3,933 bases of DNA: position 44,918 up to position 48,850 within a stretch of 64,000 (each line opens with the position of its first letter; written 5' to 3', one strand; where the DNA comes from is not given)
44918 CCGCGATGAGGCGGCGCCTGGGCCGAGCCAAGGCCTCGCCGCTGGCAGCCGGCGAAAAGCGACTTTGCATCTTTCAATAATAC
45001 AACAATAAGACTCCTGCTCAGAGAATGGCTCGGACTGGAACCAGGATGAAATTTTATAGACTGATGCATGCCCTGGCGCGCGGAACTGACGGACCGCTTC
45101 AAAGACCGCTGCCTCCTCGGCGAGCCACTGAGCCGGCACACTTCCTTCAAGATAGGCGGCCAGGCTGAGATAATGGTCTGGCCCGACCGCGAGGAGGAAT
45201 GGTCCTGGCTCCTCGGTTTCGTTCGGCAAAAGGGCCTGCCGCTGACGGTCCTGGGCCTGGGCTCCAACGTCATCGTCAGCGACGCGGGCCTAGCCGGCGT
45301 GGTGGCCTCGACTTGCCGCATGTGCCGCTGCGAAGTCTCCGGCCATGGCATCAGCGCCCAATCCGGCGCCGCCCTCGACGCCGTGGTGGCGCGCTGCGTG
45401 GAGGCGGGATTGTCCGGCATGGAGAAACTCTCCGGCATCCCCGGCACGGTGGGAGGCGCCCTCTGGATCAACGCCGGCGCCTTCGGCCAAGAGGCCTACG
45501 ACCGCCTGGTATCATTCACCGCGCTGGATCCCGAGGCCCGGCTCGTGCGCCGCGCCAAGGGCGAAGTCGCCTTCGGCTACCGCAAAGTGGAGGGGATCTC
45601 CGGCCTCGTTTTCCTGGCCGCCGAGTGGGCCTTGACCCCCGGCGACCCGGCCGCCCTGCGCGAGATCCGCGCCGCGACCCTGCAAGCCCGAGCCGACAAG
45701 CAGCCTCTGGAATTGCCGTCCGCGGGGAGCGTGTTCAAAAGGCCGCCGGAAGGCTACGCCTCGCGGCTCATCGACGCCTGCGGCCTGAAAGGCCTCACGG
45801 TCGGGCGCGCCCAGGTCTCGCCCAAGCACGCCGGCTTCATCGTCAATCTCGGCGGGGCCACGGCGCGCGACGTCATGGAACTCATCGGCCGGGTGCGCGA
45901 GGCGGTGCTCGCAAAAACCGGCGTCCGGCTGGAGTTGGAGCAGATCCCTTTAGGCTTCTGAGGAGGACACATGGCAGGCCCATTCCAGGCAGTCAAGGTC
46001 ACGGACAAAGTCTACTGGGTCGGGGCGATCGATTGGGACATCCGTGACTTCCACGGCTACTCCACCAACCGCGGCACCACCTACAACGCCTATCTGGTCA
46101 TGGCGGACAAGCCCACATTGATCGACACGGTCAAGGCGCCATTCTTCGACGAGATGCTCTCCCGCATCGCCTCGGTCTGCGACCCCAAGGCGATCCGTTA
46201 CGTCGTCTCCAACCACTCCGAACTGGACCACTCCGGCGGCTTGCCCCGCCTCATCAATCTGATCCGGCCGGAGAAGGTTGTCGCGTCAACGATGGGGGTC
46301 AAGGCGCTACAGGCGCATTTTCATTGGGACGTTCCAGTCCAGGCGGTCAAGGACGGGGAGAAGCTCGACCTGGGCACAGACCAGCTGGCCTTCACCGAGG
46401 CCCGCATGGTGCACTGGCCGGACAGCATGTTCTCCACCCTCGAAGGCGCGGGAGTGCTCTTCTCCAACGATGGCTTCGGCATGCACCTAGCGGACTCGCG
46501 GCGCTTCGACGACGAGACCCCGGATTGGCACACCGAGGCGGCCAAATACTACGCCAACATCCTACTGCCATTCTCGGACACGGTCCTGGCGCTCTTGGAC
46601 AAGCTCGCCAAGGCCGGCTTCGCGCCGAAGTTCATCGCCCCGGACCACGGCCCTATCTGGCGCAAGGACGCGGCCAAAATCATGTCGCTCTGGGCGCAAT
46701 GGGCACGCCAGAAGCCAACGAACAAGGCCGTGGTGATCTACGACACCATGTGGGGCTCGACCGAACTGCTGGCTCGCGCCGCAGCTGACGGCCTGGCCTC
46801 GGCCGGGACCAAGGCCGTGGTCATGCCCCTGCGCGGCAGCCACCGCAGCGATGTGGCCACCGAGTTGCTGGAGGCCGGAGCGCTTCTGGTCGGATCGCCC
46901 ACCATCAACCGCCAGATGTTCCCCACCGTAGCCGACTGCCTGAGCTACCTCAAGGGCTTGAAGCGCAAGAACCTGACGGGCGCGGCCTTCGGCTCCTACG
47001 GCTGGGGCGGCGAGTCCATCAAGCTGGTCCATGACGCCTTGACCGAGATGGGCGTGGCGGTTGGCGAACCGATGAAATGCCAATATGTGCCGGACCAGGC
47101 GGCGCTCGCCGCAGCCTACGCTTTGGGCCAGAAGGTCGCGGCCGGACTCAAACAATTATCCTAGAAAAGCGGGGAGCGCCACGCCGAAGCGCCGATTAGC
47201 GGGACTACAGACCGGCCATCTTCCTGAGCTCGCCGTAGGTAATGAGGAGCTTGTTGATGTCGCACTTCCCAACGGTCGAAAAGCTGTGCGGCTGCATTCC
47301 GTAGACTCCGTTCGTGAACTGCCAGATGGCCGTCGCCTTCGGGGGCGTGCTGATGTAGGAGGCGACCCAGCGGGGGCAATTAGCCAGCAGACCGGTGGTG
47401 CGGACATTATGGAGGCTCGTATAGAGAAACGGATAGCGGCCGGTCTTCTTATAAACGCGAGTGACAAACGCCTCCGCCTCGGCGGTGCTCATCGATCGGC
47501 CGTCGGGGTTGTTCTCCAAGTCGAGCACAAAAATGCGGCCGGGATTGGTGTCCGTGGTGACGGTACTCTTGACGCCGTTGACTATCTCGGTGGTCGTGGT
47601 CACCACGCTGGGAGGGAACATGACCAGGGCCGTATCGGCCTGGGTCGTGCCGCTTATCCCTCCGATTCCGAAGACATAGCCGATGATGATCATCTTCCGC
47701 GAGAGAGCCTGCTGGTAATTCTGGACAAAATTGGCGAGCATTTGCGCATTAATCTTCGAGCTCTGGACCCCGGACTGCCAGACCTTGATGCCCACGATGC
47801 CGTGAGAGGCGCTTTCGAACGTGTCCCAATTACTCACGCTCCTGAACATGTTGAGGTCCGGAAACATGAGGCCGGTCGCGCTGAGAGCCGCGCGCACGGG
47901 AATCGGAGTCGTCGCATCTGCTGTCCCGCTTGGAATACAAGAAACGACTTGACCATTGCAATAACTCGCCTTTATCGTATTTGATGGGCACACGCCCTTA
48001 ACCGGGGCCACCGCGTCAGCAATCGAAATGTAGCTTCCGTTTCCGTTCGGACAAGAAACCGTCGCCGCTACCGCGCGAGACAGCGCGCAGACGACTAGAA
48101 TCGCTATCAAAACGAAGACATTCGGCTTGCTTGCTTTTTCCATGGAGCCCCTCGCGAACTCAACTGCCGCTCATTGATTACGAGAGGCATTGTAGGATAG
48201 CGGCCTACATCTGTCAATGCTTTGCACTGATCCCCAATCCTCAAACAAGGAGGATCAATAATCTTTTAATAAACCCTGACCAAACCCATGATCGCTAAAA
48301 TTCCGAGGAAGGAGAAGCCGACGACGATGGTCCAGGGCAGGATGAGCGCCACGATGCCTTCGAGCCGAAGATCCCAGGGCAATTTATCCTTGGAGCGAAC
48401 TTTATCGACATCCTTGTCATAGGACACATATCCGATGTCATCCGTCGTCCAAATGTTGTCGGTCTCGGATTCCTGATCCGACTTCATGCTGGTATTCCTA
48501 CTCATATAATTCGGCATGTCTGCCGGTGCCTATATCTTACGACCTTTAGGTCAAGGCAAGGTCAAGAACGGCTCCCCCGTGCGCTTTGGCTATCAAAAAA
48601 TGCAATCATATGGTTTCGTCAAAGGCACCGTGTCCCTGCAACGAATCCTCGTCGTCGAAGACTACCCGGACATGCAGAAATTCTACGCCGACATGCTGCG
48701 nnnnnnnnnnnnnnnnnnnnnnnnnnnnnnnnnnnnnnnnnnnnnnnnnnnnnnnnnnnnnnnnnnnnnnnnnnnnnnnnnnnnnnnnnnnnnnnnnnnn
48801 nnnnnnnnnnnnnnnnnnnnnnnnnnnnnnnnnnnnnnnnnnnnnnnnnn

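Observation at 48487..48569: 83-bp conserved element present twice, carrying a Pho-box-like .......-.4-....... direct repeat, one copy beside an orphan OmpR-type regulator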

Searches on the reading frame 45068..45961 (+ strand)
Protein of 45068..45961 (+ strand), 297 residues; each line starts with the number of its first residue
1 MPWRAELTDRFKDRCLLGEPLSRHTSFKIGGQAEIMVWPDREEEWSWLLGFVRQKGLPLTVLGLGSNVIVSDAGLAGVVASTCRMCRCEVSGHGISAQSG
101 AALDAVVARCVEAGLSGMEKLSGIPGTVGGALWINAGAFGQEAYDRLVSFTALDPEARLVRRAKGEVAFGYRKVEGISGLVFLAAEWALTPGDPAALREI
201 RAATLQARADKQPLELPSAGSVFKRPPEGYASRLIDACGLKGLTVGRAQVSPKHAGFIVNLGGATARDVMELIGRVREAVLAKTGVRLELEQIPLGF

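Call 68: search_protein_families(library=pfam, proteins=[window:45068-45961:+], max_evalue=0.0001)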
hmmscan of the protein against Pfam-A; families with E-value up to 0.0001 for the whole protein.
window:45068-45961:+ (297 aa): 2 families
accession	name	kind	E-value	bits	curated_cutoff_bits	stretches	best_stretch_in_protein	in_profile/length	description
PF02873.21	MurB_C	-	3e-32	111.2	27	1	202-291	7-95/99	UDP-N-acetylenolpyruvoylglucosamine reductase, C-terminal domain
PF01565.28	FAD_binding_4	-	8.2e-18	64.9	26.4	1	34-161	2-137/139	FAD binding domain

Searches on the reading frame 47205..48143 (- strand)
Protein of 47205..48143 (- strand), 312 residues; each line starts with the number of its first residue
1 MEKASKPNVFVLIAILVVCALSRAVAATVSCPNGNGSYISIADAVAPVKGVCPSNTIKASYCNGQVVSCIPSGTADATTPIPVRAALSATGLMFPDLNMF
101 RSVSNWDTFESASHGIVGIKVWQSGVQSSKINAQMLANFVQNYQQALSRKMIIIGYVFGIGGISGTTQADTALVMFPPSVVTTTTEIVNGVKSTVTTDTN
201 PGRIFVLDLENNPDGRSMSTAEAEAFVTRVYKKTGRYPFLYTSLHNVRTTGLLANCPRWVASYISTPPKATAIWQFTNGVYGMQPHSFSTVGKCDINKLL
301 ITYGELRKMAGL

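Call 13: search_protein_families(library=pfam, proteins=[window:47205-48143:-], max_evalue=0.01)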
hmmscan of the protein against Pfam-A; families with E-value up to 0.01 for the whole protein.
window:47205-48143:- (312 aa): 1 family
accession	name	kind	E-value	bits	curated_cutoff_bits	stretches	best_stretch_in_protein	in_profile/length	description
PF01183.26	Glyco_hydro_25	-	2e-09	38.5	27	1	200-278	83-173/180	Glycosyl hydrolases family 25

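Call 61: search_protein_families(library=ncbifam, proteins=[window:47205-48143:-], max_evalue=0.00001)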
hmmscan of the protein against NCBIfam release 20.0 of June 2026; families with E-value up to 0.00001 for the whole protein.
window:47205-48143:- (312 aa): 0 families

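Call 75: search_protein_families(library=phrogs, proteins=[window:47205-48143:-], max_evalue=0.01)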
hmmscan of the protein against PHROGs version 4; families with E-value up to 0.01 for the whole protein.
window:47205-48143:- (312 aa): 3 families
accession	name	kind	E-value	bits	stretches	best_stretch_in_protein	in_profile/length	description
phrog_291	-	lysis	8.8e-14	52.1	1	138-302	150-308/509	endolysin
phrog_6745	-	lysis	3.5e-05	23.8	1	204-271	91-162/396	endolysin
phrog_6219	-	lysis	4.7e-05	24.1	1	203-299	87-186/326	endolysin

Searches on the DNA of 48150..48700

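Call 9: search_rna_families(source=window, start=48150, end=48700, threshold=evalue, max_evalue=10)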
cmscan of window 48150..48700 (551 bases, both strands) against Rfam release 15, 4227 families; matches with E-value up to 10: 1.
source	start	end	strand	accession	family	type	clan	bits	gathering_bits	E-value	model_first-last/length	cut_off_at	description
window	48284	48332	-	RF00498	EAV_LTH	Cis-reg; leader;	-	13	70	6.5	1-45/45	no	Equine arteritis virus leader TRS hairpin (LTH)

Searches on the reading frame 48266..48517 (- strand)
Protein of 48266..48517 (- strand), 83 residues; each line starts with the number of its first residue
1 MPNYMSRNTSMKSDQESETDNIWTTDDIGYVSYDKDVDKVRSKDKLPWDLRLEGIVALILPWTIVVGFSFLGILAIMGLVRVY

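Call 13: search_protein_families(library=pfam, proteins=[window:48266-48517:-], max_evalue=0.01)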
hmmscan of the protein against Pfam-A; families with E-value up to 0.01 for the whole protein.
window:48266-48517:- (83 aa): 0 families

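Call 16: find_encoding_contigs(protein=window:48266-48517:-, flank=3000, max_places=6)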
Protein window:48266-48517:- (83 aa): no gene with exactly this product is on record in the collection.

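Call 17: find_homologous_proteins(query=window:48266-48517:-, max_evalue=10)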
Query window:48266-48517:- (83 aa): 3 proteins with E <= 10 among 6 candidates.
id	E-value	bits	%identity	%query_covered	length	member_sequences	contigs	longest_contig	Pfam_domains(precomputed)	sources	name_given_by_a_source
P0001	2.8e-41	157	88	100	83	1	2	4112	-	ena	-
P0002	8.9e-41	155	100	88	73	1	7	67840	-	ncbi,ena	-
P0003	5.8e-23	98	92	64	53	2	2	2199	-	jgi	-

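Call 18: find_encoding_contigs(protein=P0001, flank=5000)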
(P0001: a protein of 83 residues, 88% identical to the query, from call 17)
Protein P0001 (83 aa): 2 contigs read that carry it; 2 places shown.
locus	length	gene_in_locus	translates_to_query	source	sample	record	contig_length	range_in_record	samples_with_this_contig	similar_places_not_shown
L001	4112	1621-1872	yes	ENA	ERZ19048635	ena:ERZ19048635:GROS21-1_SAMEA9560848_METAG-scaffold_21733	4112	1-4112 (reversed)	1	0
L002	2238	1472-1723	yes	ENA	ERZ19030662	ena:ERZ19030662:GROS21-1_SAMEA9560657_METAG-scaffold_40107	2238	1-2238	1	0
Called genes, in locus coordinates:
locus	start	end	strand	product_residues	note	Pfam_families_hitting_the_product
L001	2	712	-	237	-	?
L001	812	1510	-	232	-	PF00072:Response_reg, PF00486:Trans_reg_C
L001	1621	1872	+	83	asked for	-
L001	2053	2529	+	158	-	-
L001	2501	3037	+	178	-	PF01183:Glyco_hydro_25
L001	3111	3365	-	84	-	-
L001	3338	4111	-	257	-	?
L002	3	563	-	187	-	?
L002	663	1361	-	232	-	PF00072:Response_reg, PF00486:Trans_reg_C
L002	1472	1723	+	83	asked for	-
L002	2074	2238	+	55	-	?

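Call 19: find_encoding_contigs(protein=P0002, flank=10000)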
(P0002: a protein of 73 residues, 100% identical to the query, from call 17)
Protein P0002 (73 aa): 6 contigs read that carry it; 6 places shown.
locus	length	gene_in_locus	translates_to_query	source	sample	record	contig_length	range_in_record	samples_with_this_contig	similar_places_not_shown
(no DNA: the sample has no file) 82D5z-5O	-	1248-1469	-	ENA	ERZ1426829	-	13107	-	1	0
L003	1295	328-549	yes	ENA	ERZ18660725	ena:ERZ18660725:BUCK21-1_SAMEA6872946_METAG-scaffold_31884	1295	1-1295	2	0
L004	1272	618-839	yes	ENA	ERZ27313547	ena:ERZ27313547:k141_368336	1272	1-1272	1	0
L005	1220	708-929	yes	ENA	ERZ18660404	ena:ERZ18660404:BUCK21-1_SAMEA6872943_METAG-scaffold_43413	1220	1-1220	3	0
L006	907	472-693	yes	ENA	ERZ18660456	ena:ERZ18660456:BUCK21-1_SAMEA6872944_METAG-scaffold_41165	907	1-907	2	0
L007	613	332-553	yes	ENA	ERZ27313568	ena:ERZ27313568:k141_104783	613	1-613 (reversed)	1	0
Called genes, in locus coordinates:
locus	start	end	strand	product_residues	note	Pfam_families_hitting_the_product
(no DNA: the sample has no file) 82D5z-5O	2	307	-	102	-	?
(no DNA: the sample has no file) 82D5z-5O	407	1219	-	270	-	PF00072:Response_reg, PF00486:Trans_reg_C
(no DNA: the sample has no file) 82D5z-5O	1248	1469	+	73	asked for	-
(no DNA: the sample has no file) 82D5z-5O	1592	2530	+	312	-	PF01183:Glyco_hydro_25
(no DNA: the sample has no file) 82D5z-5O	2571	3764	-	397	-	PF00753:Lactamase_B (weak), PF19583:ODP, PF00258:Flavodoxin_1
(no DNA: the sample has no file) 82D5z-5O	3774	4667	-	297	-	PF01565:FAD_binding_4, PF02873:MurB_C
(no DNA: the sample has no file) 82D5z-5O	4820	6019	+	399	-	PF03219:TLC (faint)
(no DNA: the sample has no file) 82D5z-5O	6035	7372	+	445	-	PF00890:FAD_binding_2 (weak), PF01266:DAO, PF12831:FAD_oxidored (faint), PF13450:NAD_binding_8 (weak)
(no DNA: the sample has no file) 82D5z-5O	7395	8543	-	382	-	-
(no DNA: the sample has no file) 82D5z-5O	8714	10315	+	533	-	PF13729:TraF_2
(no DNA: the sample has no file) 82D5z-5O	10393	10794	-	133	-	PF23892:Ig_CycH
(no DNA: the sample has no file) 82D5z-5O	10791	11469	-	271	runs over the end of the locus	PF06691:DUF1189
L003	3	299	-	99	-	?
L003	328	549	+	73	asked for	-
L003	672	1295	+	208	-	?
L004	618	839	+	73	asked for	-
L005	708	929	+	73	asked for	-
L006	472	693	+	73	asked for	-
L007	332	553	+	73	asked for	-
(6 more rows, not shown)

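Call 20: find_encoding_contigs(protein=P0003, flank=5000)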
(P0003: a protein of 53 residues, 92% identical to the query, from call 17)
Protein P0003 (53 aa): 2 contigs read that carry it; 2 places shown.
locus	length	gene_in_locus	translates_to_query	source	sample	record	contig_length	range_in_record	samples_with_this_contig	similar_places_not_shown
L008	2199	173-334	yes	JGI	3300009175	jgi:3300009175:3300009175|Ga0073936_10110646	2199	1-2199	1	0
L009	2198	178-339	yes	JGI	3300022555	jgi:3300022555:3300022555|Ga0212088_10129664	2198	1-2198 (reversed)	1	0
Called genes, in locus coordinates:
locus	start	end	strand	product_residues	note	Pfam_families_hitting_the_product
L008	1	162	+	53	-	?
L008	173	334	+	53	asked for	-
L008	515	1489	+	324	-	PF01183:Glyco_hydro_25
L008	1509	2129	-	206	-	-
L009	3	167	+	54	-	?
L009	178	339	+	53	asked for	-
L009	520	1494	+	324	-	PF01183:Glyco_hydro_25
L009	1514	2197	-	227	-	?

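Call 61: search_protein_families(library=ncbifam, proteins=[window:48266-48517:-], max_evalue=0.00001)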
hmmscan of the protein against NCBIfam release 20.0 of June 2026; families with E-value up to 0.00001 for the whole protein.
window:48266-48517:- (83 aa): 0 families

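Call 75: search_protein_families(library=phrogs, proteins=[window:48266-48487:-], max_evalue=0.01)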
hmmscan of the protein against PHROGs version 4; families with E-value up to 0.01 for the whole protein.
window:48266-48487:- (73 aa): 0 families
